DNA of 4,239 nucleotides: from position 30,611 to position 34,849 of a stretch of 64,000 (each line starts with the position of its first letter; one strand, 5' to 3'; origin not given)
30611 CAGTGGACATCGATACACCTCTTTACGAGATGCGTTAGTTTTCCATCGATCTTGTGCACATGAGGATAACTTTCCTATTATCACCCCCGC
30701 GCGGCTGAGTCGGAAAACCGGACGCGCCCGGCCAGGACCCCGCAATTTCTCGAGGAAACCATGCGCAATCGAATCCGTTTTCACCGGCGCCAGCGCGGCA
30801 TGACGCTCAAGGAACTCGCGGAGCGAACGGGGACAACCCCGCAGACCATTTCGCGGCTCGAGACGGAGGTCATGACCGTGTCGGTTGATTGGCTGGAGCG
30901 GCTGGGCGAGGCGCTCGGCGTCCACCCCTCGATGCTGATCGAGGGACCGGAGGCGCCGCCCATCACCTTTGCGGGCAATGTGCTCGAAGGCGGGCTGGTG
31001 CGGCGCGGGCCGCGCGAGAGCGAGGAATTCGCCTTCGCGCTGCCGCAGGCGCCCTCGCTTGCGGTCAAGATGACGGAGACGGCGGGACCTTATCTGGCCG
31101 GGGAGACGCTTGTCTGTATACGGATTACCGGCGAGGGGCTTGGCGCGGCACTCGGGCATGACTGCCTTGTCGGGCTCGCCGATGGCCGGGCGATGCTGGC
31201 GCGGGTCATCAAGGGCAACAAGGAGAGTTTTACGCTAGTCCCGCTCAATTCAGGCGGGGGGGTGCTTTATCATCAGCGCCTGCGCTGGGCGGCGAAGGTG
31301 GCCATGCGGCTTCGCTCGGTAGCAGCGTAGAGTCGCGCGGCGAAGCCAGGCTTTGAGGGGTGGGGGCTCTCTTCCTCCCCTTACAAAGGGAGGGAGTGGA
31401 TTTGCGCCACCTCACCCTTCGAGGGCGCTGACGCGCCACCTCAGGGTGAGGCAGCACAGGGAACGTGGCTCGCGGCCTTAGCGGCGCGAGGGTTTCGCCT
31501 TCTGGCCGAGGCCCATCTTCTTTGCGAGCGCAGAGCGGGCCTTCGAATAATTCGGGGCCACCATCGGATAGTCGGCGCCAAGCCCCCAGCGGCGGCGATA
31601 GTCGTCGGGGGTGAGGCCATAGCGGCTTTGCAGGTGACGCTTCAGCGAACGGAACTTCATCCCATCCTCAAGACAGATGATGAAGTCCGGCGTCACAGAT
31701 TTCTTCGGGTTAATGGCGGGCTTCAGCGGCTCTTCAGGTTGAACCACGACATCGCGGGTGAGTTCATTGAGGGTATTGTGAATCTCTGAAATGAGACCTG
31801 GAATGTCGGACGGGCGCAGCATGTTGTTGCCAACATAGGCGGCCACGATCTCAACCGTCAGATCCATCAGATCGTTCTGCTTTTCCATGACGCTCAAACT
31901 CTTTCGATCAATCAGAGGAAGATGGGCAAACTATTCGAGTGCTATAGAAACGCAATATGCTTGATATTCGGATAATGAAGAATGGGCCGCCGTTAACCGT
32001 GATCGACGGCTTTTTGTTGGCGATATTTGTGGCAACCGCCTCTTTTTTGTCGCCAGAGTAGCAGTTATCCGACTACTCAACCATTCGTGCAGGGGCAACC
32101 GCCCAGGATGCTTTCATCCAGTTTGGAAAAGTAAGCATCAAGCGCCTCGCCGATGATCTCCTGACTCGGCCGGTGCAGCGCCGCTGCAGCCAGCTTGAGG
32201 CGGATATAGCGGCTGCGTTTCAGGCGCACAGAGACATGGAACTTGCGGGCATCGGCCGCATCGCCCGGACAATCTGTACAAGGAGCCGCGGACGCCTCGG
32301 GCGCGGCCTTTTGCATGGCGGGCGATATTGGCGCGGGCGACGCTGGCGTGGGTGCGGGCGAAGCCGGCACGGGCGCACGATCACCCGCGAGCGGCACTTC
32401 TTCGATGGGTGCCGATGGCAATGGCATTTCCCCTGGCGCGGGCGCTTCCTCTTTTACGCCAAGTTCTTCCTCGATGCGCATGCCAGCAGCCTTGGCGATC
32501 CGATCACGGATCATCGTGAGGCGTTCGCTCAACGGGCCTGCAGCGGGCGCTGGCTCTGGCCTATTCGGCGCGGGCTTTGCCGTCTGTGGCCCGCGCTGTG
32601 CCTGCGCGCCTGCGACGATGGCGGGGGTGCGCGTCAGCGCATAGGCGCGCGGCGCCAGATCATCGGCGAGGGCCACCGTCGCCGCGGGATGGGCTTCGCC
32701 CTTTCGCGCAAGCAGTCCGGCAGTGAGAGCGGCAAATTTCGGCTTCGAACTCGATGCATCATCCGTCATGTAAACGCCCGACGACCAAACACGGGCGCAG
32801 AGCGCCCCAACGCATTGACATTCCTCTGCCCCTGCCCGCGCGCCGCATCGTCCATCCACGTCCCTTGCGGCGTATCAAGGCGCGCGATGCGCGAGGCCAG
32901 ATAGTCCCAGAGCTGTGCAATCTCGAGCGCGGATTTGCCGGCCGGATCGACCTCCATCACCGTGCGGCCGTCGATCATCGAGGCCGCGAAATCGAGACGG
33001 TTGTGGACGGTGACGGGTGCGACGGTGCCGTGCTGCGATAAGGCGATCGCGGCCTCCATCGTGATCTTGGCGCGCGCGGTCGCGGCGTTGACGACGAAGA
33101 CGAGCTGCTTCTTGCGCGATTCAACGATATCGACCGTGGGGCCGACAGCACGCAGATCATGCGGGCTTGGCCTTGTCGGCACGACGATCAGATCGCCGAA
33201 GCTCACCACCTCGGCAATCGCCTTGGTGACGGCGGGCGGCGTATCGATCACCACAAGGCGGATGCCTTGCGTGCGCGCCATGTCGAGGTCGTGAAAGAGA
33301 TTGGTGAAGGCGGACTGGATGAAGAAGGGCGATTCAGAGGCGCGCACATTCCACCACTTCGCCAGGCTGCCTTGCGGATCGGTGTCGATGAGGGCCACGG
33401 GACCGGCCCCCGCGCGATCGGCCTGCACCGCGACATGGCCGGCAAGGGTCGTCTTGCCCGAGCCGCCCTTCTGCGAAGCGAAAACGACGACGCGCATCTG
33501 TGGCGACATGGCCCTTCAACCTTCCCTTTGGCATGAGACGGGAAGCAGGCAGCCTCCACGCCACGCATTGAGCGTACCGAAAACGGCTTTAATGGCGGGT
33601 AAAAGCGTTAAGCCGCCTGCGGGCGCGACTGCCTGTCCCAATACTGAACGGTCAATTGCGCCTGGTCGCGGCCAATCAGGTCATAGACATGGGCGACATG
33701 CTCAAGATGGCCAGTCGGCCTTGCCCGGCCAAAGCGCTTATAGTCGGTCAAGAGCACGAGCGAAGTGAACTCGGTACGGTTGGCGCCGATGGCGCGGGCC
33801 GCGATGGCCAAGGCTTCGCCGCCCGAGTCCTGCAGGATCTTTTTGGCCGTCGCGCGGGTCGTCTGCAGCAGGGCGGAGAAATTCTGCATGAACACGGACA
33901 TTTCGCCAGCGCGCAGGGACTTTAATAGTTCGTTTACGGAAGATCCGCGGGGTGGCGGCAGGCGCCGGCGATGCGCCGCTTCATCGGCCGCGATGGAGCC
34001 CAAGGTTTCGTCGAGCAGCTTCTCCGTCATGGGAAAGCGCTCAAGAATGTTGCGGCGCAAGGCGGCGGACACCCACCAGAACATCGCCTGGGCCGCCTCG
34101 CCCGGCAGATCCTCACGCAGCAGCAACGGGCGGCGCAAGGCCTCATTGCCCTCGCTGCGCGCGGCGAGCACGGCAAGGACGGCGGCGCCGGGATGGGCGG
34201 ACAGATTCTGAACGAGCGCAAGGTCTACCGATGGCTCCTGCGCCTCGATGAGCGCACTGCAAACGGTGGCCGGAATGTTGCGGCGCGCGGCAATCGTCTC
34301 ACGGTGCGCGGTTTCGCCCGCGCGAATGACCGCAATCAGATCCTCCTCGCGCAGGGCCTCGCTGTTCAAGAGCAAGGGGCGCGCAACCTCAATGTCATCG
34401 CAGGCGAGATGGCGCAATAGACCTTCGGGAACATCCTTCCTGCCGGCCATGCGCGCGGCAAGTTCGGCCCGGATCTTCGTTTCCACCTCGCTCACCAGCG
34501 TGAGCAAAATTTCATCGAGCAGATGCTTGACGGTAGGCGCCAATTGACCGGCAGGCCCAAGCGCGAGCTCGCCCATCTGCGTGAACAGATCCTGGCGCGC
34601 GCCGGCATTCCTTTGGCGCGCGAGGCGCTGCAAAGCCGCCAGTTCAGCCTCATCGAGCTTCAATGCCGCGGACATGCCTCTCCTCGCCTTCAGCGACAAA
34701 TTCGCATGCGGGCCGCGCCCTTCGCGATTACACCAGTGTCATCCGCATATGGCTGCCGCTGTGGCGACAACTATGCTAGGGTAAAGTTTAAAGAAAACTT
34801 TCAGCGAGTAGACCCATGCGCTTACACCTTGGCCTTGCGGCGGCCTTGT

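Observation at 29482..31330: Split GafA-like pair (DnaA-domain-IV HTH + DUF6456-like) facing an XRE/S24-like regulator: candidate control module for the GTA cluster 15 kb away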

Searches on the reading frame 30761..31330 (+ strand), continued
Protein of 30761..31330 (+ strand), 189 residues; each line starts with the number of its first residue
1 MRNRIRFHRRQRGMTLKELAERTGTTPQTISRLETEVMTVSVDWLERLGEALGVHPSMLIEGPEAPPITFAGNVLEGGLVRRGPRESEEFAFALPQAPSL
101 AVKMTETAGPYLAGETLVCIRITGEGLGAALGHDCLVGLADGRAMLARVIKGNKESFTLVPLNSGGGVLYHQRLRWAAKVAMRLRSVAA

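Call 44: find_encoding_contigs(protein=P0121, flank=5000, max_places=1)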
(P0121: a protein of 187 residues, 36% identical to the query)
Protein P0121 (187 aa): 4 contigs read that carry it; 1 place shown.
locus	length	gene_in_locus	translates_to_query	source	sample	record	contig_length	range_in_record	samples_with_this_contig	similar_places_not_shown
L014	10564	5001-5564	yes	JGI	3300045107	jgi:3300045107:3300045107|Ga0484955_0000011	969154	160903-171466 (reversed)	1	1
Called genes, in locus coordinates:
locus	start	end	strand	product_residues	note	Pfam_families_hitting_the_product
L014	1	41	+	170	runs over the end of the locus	-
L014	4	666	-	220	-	PF00117:GATase, PF01174:SNO (faint)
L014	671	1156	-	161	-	PF10947:DUF2628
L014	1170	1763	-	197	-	PF00475:IGPD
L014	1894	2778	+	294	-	PF12974:Phosphonate-bd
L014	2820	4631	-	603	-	PF00005:ABC_tran, PF00006:ATP-synt_ab (faint), PF02463:SMC_N (faint), PF13304:AAA_21 (faint), PF13401:AAA_22 (faint), PF13476:AAA_23 (faint), PF00005:ABC_tran, PF16326:ABC_tran_CTD, +1 more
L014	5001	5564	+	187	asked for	PF01381:HTH_3, PF13443:HTH_26, PF13560:HTH_31 (weak)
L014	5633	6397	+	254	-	PF04116:FA_hydroxylase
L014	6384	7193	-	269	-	-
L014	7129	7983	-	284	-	PF01503:PRA-PH (faint), PF03819:MazG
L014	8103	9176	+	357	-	PF06559:DCD_N, PF22769:DCD, PF22569:DCD_C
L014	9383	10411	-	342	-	PF00497:SBP_bac_3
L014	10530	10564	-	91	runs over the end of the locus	PF06627:DUF1153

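Call 45: find_encoding_contigs(protein=P0078, flank=5000, max_places=1)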
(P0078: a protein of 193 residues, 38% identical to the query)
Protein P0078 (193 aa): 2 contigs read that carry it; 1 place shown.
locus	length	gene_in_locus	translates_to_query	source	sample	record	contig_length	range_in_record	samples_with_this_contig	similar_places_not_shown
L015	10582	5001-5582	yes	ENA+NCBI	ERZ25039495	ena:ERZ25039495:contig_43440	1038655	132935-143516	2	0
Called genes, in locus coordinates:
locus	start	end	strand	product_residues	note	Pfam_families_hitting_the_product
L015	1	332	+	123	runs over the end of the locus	-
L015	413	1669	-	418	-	PF03237:Terminase_6N, PF17289:Terminase_6C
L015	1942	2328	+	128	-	-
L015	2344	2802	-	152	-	-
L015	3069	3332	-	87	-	-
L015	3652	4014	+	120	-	-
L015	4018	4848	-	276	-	PF20057:DUF6456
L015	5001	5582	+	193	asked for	PF13443:HTH_26 (weak), PF13560:HTH_31, PF01381:HTH_3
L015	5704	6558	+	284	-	PF13417:GST_N_3, PF13409:GST_N_2 (weak), PF00043:GST_C, PF13410:GST_C_2 (weak)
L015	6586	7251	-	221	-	PF00072:Response_reg, PF08281:Sigma70_r4_2 (weak), PF00196:GerE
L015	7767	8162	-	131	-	-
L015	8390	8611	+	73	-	-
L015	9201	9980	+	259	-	PF11932:DUF3450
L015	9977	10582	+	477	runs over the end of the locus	PF01618:MotA_ExbB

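Call 78: find_encoding_contigs(protein=P0065, flank=4000, max_places=1)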
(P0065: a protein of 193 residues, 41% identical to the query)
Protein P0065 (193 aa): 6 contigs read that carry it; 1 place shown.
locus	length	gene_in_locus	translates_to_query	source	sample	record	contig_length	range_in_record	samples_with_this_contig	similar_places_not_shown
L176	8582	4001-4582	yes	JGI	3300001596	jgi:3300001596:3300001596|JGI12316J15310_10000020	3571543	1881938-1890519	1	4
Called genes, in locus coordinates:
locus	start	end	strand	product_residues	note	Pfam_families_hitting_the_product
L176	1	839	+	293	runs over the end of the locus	PF03976:PPK2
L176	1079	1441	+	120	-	-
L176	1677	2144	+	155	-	PF02657:SufE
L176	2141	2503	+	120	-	PF14248:DUF4345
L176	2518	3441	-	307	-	PF20057:DUF6456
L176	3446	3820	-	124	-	PF08299:Bac_DnaA_C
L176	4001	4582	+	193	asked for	PF01381:HTH_3, PF12844:HTH_19 (weak), PF13443:HTH_26, PF13560:HTH_31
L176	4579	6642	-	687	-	-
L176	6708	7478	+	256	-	-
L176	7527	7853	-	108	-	PF00543:P-II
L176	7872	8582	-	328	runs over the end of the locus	PF05982:Sbt_1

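Call 79: find_encoding_contigs(protein=P0115, flank=4000, max_places=1)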
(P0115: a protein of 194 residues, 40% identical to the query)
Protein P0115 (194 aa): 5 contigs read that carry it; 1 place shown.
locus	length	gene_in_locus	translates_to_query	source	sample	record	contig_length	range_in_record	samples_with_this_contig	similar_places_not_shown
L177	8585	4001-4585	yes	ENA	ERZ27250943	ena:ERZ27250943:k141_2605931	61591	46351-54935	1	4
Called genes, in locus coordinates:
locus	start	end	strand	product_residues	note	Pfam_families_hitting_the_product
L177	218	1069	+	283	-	-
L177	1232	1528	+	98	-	PF17264:DUF5330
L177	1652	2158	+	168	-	PF00583:Acetyltransf_1, PF13673:Acetyltransf_10, PF13508:Acetyltransf_7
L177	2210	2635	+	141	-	PF02657:SufE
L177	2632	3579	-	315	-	PF20057:DUF6456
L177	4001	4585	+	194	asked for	PF12844:HTH_19, PF13443:HTH_26, PF13560:HTH_31, PF01381:HTH_3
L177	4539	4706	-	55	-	-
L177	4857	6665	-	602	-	-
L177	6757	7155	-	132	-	PF03334:PhaG_MnhG_YufB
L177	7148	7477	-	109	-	PF04066:MrpF_PhaF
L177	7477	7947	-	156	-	PF01899:MNHE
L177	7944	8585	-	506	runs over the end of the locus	PF00361:Proton_antipo_M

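Call 81: find_encoding_contigs(protein=P0016, flank=4000, max_places=1)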
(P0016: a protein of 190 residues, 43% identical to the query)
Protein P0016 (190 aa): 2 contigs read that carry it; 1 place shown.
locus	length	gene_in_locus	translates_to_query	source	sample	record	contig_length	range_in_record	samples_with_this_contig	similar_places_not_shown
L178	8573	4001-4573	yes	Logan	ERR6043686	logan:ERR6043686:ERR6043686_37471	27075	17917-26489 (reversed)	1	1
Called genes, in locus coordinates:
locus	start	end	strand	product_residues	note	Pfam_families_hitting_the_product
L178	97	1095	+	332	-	-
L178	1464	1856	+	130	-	PF17264:DUF5330 (weak)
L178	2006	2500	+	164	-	PF02657:SufE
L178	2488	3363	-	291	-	PF20057:DUF6456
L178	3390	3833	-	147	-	PF08299:Bac_DnaA_C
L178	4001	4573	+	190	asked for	PF01381:HTH_3, PF13443:HTH_26, PF13560:HTH_31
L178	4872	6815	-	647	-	-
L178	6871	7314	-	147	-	-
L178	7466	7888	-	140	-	PF05443:ROS_MUCR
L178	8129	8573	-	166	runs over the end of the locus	-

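Call 82: find_encoding_contigs(protein=P0075, flank=4000, max_places=1)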
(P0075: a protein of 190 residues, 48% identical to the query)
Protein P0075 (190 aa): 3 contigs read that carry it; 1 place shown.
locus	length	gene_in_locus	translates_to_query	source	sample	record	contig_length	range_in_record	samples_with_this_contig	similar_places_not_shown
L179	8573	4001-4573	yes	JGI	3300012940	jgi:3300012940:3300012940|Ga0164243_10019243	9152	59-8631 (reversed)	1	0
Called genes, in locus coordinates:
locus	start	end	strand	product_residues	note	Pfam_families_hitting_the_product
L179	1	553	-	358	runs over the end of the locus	?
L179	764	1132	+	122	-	-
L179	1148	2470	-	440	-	PF03237:Terminase_6N, PF17289:Terminase_6C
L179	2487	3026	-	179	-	-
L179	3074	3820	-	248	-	PF20057:DUF6456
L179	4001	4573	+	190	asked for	PF01381:HTH_3, PF13443:HTH_26, PF13560:HTH_31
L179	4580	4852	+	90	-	-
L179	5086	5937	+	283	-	-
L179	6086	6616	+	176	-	-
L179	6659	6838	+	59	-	-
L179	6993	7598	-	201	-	PF10604:Polyketide_cyc2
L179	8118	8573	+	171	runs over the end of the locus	?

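Call 86: search_protein_representatives(alignment_id=A1)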
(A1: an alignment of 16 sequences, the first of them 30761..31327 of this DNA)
Query: 16 sequences, 186 profile positions. Proteins with E-value up to 0.001 (for the whole library): 30401; up to 1e-10: 1709; up to 1e-30: 117. The best 150 are listed.
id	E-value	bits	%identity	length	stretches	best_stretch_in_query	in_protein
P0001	5.9e-75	267.4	-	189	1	1-185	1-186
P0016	1.1e-70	253.4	-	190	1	1-186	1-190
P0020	6.1e-68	244.5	-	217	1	1-186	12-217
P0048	8.3e-65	234.3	-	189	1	1-184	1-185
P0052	1.0e-63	230.7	-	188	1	1-186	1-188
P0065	1.4e-62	227.0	-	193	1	2-186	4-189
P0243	1.9e-61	223.3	-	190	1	1-186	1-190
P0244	4.2e-60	218.9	-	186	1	1-184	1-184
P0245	9.3e-60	217.8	-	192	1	2-184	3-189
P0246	1.4e-59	217.2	-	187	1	1-185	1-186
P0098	2.3e-59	216.5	-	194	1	2-185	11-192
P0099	2.3e-59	216.5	-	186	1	1-184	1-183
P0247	4.3e-59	215.7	-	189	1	1-186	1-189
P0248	1.6e-58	213.8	-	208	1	2-186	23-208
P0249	5.2e-58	212.1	-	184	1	1-183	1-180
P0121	3.4e-56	206.2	-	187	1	1-186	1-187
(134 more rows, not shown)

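Call 94: list_cluster_members(proteins=[P0033, P0038, P0039, P0053, P0078, P0079, P0099, P0105, P0109, P0032])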
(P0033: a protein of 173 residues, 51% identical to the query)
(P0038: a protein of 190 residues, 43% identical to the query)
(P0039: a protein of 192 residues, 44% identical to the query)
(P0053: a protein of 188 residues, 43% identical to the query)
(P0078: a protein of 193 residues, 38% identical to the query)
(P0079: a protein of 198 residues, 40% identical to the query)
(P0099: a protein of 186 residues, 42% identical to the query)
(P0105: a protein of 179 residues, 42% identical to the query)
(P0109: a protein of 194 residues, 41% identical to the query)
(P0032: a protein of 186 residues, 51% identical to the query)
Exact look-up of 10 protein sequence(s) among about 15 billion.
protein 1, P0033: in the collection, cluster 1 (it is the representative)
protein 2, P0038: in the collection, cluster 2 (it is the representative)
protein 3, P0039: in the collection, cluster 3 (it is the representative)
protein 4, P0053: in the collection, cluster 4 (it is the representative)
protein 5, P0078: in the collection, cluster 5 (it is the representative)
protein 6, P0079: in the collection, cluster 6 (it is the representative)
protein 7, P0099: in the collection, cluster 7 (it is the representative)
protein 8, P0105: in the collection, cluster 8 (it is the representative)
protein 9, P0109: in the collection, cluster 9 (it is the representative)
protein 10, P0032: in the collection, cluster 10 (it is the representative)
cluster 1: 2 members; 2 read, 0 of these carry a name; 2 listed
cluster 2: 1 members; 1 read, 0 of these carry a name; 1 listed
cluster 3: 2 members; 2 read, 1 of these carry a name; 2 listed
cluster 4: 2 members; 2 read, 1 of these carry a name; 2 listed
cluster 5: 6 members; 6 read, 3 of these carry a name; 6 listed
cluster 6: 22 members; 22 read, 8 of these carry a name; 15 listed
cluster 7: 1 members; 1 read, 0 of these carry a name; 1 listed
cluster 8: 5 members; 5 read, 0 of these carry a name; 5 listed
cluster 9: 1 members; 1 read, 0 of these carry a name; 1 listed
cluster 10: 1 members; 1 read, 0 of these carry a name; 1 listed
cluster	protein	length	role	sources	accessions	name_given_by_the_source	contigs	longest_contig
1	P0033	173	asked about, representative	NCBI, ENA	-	-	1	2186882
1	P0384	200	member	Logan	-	-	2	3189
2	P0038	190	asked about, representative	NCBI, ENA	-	-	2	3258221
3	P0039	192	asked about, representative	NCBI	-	-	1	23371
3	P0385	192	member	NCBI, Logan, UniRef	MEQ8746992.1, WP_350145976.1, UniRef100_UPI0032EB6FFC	helix-turn-helix transcriptional regulator [Pyruvatibacter sp.] | helix-turn-helix domain-containing protein n=1 Tax=Pyruvatibacter sp. TaxID=1981328 ...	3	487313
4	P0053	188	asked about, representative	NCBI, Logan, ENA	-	-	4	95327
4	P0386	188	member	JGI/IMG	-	transcriptional regulator with XRE-family HTH domain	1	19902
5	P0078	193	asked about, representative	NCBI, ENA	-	-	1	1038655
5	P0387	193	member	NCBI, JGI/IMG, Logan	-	transcriptional regulator with XRE-family HTH domain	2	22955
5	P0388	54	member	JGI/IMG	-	hypothetical protein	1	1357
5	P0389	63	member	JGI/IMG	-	hypothetical protein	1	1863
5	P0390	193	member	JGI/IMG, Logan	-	-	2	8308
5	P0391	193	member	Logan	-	-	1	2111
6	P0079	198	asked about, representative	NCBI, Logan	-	-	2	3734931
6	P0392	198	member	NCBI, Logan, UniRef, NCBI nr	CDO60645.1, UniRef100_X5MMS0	hypothetical protein BN1012_Phect2432 [Candidatus Phaeomarinobacter ectocarpi] | HTH cro/C1-type domain-containing protein n=2 Tax=Candidatus Phaeomarinibacter ectocarpi ...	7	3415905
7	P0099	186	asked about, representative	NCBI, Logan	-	-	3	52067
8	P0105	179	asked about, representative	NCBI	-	-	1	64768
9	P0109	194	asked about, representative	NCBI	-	-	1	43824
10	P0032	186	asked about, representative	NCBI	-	-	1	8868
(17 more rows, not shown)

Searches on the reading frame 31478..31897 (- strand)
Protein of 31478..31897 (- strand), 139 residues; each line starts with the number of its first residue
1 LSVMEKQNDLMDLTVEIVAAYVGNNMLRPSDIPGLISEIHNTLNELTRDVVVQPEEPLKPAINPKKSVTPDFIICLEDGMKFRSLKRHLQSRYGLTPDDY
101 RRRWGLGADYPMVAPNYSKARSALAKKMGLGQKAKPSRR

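Call 3: search_protein_families(library=pfam, proteins=[window:31478-31897:-], max_evalue=0.1)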
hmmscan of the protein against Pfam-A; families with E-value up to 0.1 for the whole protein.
window:31478-31897:- (139 aa): 1 family
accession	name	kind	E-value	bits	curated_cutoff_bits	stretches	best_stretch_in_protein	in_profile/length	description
PF05443.17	ROS_MUCR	-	8.7e-48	161.9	25.4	1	9-131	1-123/123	ROS/MUCR transcriptional regulator protein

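Call 4: search_protein_families(library=ncbifam, proteins=[window:31478-31897:-], max_evalue=0.1)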
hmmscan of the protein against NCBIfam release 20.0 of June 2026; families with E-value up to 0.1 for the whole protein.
window:31478-31897:- (139 aa): 0 families

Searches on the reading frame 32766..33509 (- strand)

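Call 3: search_protein_families(library=pfam, proteins=[window:32766-33509:-], max_evalue=0.1)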
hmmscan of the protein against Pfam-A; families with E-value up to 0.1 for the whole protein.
window:32766-33509:- (247 aa): 7 families
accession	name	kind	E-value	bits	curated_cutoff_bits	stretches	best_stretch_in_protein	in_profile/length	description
PF13614.12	AAA_31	-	2.4e-10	41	27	1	5-59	1-54/177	AAA domain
PF09140.17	MipZ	-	1.8e-09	37.8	20.7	1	6-57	1-52/262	ATPase MipZ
PF01656.29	CbiA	-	2.1e-09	37.8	25.4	1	8-97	1-54/125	CobQ/CobB/MinD/ParA nucleotide binding domain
PF07015.17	VirC1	-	1.7e-06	28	24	1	5-126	1-127/231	VirC1 protein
PF02374.21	ArsA_ATPase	-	1.2e-05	25.1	24.3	1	8-72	3-63/305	Anion-transporting ATPase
PF10609.15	ParA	-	0.00023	21.1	27.1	1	6-47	4-44/246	NUBPL iron-transfer P-loop NTPase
PF20720.3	nSTAND3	-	0.041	14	27.2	1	12-72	23-79/155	Novel STAND NTPase 3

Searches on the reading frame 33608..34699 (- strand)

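Call 3: search_protein_families(library=pfam, proteins=[window:33608-34699:-], max_evalue=0.1)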
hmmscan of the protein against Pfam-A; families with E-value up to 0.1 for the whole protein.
window:33608-34699:- (363 aa): 1 family
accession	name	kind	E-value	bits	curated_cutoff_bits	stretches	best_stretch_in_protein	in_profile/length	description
PF10098.14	DUF2336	-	3e-43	148.6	34.6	1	105-351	1-261/262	Uncharacterised protein conserved in bacteria (DUF2336)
